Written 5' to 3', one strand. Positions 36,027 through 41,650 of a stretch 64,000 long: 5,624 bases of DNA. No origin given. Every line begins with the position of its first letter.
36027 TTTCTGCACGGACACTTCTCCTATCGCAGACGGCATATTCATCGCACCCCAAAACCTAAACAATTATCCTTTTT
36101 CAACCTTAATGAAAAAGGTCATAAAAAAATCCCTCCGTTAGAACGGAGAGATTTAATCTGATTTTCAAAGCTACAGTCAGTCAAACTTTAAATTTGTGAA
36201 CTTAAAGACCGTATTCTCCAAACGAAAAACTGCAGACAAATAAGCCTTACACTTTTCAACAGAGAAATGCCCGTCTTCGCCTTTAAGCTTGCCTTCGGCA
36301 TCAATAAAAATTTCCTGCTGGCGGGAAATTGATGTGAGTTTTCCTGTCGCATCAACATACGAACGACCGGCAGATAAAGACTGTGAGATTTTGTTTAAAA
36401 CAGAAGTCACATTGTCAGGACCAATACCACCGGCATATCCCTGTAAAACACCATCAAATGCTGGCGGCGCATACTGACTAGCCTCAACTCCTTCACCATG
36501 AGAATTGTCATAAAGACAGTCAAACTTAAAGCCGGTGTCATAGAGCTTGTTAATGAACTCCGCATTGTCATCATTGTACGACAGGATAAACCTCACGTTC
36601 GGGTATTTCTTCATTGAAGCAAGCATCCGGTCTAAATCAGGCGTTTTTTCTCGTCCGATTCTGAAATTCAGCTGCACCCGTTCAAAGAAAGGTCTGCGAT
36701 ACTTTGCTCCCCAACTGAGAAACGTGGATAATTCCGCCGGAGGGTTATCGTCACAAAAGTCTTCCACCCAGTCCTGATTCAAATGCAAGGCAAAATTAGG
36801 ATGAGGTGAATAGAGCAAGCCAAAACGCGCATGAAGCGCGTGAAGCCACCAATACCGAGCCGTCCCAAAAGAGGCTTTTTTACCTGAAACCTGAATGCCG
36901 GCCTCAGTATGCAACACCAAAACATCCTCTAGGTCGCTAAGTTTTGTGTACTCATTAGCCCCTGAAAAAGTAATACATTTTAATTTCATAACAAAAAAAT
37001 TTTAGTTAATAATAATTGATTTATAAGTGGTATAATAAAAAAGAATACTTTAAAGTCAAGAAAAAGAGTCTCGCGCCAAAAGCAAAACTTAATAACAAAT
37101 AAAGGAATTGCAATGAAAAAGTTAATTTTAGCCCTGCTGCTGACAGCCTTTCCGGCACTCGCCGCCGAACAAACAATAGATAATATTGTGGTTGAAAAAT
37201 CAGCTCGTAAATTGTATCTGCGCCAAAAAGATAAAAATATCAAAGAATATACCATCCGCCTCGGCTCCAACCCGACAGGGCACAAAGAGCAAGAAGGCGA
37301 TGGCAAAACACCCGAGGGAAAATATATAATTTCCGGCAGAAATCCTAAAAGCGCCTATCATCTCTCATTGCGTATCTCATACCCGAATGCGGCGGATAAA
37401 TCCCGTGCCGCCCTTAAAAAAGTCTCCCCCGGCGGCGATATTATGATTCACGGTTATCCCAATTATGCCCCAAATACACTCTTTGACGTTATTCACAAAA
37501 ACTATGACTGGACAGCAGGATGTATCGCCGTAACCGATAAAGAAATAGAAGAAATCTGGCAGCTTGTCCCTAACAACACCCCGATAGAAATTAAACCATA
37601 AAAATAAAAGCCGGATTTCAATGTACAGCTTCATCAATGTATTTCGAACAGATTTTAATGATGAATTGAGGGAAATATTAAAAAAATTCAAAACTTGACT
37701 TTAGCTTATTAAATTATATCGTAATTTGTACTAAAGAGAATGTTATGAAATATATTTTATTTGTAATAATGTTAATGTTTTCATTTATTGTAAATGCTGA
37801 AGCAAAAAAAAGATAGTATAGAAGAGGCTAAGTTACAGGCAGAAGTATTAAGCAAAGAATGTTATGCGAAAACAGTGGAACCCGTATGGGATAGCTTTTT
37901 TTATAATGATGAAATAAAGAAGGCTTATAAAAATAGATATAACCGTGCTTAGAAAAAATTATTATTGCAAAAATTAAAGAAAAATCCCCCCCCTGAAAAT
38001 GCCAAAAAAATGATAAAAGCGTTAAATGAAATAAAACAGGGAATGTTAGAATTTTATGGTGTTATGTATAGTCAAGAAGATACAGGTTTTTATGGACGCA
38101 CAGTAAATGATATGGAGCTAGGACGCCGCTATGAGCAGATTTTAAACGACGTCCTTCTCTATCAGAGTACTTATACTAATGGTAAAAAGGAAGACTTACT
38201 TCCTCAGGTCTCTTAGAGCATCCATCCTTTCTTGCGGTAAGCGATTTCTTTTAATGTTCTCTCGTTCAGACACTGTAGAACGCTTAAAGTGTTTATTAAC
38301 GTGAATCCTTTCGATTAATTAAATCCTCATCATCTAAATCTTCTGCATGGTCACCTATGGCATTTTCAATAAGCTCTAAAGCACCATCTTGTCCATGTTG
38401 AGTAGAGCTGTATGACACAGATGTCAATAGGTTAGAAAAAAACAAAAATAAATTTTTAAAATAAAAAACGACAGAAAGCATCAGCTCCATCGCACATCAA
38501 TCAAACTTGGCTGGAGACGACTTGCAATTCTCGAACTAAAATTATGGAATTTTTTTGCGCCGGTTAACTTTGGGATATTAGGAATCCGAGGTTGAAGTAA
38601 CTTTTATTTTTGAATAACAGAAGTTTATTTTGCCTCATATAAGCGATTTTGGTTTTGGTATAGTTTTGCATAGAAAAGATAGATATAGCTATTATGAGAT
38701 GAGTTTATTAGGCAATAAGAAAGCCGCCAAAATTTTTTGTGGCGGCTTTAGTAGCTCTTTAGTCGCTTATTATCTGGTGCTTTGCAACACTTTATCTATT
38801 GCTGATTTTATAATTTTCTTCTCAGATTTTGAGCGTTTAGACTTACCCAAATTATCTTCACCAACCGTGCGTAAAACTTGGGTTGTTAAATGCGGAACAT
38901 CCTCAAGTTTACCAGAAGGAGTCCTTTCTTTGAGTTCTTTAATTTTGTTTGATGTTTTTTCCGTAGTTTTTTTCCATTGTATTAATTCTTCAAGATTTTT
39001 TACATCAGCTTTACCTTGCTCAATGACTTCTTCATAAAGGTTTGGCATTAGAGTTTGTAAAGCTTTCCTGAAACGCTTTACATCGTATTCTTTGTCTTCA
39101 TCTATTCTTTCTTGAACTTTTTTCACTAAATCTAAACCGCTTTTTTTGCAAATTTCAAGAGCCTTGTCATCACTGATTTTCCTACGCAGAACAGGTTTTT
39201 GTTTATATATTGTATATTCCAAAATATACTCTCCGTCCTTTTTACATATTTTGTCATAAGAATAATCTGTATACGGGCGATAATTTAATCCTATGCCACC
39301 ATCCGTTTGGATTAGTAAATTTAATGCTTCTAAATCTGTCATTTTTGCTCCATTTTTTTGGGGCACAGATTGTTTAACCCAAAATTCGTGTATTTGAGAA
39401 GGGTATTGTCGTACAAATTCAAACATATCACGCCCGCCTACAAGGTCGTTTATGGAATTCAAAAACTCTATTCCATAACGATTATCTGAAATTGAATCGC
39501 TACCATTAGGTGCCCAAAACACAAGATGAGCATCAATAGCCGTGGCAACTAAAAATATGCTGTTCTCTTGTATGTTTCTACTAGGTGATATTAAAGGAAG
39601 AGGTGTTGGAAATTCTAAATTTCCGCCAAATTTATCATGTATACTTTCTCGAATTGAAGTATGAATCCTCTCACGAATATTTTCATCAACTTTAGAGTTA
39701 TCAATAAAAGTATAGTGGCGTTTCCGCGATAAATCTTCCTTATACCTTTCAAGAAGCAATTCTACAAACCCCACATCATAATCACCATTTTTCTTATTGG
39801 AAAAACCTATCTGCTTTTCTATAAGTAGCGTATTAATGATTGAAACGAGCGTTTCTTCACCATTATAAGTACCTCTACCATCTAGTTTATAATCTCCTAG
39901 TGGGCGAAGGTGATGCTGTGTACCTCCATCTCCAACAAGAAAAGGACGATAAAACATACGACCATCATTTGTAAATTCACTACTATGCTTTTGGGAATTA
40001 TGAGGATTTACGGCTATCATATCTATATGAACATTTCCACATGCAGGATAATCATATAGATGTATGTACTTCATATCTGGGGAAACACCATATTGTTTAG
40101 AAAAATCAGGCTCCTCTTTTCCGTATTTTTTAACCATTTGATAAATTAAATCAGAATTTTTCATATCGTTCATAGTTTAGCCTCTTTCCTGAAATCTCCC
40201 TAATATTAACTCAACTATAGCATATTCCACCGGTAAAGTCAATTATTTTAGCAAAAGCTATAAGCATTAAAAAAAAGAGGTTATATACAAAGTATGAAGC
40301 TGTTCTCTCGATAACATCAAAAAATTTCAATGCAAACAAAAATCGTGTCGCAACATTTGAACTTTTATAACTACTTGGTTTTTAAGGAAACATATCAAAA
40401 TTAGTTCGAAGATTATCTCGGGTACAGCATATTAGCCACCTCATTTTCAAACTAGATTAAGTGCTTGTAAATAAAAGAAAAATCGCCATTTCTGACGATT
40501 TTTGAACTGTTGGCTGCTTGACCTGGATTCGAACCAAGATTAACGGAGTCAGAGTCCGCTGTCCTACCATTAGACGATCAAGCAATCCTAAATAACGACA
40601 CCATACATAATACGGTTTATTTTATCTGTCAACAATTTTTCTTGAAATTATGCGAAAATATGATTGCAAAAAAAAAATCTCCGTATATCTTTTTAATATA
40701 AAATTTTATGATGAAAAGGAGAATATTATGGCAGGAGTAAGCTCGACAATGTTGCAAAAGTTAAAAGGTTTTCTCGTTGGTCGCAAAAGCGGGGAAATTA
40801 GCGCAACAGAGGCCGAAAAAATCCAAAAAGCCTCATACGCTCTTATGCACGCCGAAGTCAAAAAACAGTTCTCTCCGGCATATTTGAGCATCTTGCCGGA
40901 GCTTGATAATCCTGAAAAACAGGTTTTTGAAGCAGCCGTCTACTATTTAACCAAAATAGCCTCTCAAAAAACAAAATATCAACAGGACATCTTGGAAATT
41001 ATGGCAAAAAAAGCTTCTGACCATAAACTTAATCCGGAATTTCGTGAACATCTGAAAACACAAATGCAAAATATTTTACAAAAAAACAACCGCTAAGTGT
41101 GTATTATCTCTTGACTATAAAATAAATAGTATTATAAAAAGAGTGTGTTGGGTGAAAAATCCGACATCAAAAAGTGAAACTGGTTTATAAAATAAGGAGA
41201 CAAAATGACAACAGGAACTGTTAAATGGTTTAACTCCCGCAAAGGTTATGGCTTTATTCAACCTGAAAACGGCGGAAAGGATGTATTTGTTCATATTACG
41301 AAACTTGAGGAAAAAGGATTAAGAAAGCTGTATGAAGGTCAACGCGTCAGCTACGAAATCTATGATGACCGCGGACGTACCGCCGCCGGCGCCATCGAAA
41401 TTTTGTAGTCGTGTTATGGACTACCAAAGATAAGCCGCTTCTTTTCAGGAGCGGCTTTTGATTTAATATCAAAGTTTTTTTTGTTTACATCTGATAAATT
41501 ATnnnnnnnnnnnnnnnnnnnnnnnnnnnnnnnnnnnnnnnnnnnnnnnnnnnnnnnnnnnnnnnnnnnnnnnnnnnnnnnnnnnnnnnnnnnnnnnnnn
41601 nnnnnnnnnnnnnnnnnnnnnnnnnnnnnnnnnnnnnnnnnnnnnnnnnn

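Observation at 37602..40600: tRNA-Gln-adjacent low-density islet carrying an orphan 467-aa protein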

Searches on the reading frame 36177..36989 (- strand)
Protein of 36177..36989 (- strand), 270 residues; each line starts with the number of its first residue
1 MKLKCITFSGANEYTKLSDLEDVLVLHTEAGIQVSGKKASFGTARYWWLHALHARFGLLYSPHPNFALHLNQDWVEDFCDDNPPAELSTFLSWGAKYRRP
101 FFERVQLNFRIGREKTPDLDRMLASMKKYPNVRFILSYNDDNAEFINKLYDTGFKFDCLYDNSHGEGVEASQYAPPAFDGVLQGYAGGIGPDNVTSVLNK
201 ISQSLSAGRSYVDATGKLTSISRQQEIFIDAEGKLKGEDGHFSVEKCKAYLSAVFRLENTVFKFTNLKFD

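Call 4: search_protein_families(library=pfam, proteins=[window:36177-36989:-], max_evalue=1)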
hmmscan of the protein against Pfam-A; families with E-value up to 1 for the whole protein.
window:36177-36989:- (270 aa): 1 family
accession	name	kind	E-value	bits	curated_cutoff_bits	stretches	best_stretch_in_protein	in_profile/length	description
PF19025.5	DUF5751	-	0.2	12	27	1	96-151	45-100/116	Family of unknown function (DUF5751)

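Call 5: search_protein_families(library=ncbifam, proteins=[window:36177-36989:-], max_evalue=1)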
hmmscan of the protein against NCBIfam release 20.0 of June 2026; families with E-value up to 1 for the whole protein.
window:36177-36989:- (270 aa): 0 families

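Call 6: search_protein_families(library=padloc, proteins=[window:36177-36989:-], max_evalue=1)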
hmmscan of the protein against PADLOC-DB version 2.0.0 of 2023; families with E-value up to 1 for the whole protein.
window:36177-36989:- (270 aa): 0 families

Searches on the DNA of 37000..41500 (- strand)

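Call 63: search_rna_families(source=window, start=37000, end=41500, threshold=evalue, max_evalue=1)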
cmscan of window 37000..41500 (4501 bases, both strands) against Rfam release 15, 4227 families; matches with E-value up to 1: 4.
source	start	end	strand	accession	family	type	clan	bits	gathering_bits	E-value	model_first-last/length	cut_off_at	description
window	40514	40584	-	RF00005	tRNA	Gene; tRNA;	CL00001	60.4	29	9.7e-12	1-71/71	no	tRNA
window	40473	40589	-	RF02435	SpF41_sRNA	Gene; sRNA;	-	25.5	52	0.75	1-105/105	no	Streptococcus sRNA SpF41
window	38683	38752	+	RF02552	RcsR1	Gene; sRNA;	-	20.4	60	0.77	1-96/96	no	RcsR1 sRNA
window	41111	41461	+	RF01766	cspA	Cis-reg; thermoregulator;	-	15.7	78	0.7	1-428/428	no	cspA thermoregulator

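Call 89: search_rna_families(sources=[L084, L090, L092, L002, L087, L088, L093, L094, L089], threshold=gathering)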
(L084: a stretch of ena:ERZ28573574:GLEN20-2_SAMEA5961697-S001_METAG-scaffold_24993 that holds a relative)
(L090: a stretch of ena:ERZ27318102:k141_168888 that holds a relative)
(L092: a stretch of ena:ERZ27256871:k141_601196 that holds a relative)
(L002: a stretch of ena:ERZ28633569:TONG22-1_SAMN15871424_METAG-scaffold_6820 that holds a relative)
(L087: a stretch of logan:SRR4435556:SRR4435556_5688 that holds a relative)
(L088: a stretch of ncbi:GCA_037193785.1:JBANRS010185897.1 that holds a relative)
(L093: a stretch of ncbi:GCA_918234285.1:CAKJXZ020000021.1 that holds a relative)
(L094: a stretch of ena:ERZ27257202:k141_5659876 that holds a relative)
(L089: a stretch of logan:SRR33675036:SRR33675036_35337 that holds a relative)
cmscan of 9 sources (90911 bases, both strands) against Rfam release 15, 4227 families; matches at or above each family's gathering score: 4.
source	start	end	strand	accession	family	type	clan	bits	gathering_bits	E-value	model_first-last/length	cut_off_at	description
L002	6174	6245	-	RF00005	tRNA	Gene; tRNA;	CL00001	65.6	29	7.2e-12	1-71/71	no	tRNA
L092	2297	2369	+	RF00005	tRNA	Gene; tRNA;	CL00001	64.9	29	1.1e-11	1-71/71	no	tRNA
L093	5022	5144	+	RF00162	SAM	Cis-reg; riboswitch;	CL00012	61.6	44.4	1e-11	1-108/108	no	SAM riboswitch aptamer (S box leader)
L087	5594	5664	+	RF00005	tRNA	Gene; tRNA;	CL00001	57.7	29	1.1e-09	1-71/71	no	tRNA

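Call 90: search_rna_families(source=L084, start=350, end=1050, threshold=evalue, max_evalue=1)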
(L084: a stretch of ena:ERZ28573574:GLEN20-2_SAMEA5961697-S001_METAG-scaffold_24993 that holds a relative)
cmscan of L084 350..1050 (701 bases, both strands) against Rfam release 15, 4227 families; matches with E-value up to 1: 4.
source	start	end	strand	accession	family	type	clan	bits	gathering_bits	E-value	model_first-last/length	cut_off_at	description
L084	414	476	+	RF02063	STnc350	Gene; sRNA;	-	21.5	60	0.2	1-68/68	no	Salmonella enterica sRNA STnc350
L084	351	470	+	RF02144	rsmX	Gene;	CL00106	19.3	56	0.3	1-114/114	no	rsmX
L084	444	471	+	RF02066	STnc320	Gene; sRNA;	-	18.7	50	0.81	20-47/55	no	Salmonella enterica sRNA STnc320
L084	442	504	-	RF00512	Leu_leader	Cis-reg; leader;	-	18.2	50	0.43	1-148/148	no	Leucine operon leader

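Call 91: search_rna_families(source=L090, start=12380, end=13006, threshold=evalue, max_evalue=1)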
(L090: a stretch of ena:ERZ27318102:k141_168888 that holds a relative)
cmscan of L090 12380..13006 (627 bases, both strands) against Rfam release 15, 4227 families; matches with E-value up to 1: 9.
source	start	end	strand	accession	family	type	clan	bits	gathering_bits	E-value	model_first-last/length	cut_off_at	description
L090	12433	12537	+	RF01859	Phe_leader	Cis-reg; leader;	-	27.4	55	0.022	1-125/125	no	Phenylalanine leader peptide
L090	12502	12674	-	RF01859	Phe_leader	Cis-reg; leader;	-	25.2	55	0.067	1-125/125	no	Phenylalanine leader peptide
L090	12399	12535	+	RF04180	BTnc231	Gene; sRNA;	-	24.6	80.4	0.0077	1-154/154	no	Bacteroides sRNA BTnc231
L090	12698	12769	+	RF02029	sraA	Gene; sRNA;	-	24.3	56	0.22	1-95/95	no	sraA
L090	12724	12768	-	RF03815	mir-3051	Gene; miRNA;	-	20.6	100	0.75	1-77/77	no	mir-3051 microRNA precursor family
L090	12718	12777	-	RF04139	MIR841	Gene; miRNA;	-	20.5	200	0.1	1-212/212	no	MIR841 microRNA precursor family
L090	12733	12824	+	RF02420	Bp1_162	Gene; sRNA;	-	20.5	50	0.65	1-100/100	no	Burkholderia sRNA Bp1_Cand612_SIPHT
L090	12717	12775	-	RF00125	IS128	Gene; sRNA;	-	16.6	80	0.69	1-209/209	no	IS128 RNA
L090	12725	12769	+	RF04120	MIR5998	Gene; miRNA;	-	15.9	180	0.85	1-173/173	no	MIR5998 microRNA precursor family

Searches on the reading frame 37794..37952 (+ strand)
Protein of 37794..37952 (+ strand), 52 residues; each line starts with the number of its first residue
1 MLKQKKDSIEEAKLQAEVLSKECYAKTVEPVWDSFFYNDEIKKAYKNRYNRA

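Call 4: search_protein_families(library=pfam, proteins=[window:37794-37952:+], max_evalue=1)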
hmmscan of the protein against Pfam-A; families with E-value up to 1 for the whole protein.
window:37794-37952:+ (52 aa): 0 families

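Call 5: search_protein_families(library=ncbifam, proteins=[window:37794-37952:+], max_evalue=1)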
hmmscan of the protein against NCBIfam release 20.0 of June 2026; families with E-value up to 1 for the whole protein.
window:37794-37952:+ (52 aa): 0 families

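Call 6: search_protein_families(library=padloc, proteins=[window:37794-37952:+], max_evalue=1)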
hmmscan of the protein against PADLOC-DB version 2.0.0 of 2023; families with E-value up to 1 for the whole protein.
window:37794-37952:+ (52 aa): 0 families
